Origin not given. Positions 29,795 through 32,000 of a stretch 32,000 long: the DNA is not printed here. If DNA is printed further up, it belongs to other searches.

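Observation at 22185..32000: Six-gene plus-strand operon: XRE regulator, SNF2 helicase, DUF4391-like, GmrSD-like, Type III Mod, Type III Res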

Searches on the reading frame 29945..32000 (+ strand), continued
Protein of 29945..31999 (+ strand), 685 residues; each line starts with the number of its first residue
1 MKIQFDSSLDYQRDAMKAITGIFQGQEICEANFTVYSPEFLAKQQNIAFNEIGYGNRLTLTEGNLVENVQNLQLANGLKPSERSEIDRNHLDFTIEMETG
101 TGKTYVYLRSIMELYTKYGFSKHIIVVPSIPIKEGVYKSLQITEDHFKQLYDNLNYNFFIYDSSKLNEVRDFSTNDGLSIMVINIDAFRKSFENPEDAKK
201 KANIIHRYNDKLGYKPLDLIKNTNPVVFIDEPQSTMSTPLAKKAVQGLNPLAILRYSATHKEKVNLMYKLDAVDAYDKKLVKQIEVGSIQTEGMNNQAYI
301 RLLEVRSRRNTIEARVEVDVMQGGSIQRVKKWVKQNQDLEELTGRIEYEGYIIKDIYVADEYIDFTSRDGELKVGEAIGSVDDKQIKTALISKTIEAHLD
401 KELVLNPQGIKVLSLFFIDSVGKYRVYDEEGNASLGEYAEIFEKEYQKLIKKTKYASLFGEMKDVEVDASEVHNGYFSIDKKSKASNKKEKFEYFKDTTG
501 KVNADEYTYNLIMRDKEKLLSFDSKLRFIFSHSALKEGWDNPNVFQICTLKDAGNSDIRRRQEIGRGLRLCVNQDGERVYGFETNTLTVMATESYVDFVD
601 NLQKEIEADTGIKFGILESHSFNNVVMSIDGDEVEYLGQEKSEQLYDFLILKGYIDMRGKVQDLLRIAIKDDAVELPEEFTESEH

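Call 92: search_protein_families(library=pfam, proteins=[L054:1628-4216:+, L050:4089-7343:+], max_evalue=0.001)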
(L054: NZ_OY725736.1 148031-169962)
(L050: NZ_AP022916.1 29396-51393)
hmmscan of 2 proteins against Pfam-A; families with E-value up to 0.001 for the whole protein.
L054:1628-4216:+ (862 aa): 4 families
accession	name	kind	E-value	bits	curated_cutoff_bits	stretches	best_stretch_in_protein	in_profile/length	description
PF00176.29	SNF2-rel_dom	-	2.3e-19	70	24.9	1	47-291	10-252/290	SNF2-related domain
PF00271.37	Helicase_C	-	2.6e-15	57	23.5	1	359-459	7-110/110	Helicase conserved C-terminal domain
PF04851.21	ResIII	-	1.4e-06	28.7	22.5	1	34-193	3-163/164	Type III restriction enzyme, res subunit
PF13872.12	AAA_34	-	1.4e-05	24.7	27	1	48-161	56-194/306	P-loop containing NTP hydrolase pore-1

L050:4089-7343:+ (1084 aa): 4 families
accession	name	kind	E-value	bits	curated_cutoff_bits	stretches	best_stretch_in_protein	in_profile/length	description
PF00271.37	Helicase_C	-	1.1e-14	55.1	23.5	1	702-826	12-110/110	Helicase conserved C-terminal domain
PF00176.29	SNF2-rel_dom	-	1.7e-12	47.5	24.9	1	263-424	10-181/290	SNF2-related domain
PF04851.21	ResIII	-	4.1e-10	40.2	22.5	1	251-407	4-163/164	Type III restriction enzyme, res subunit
PF00270.35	DEAD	-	1.1e-06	29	26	1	350-409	104-162/167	DEAD/DEAH box helicase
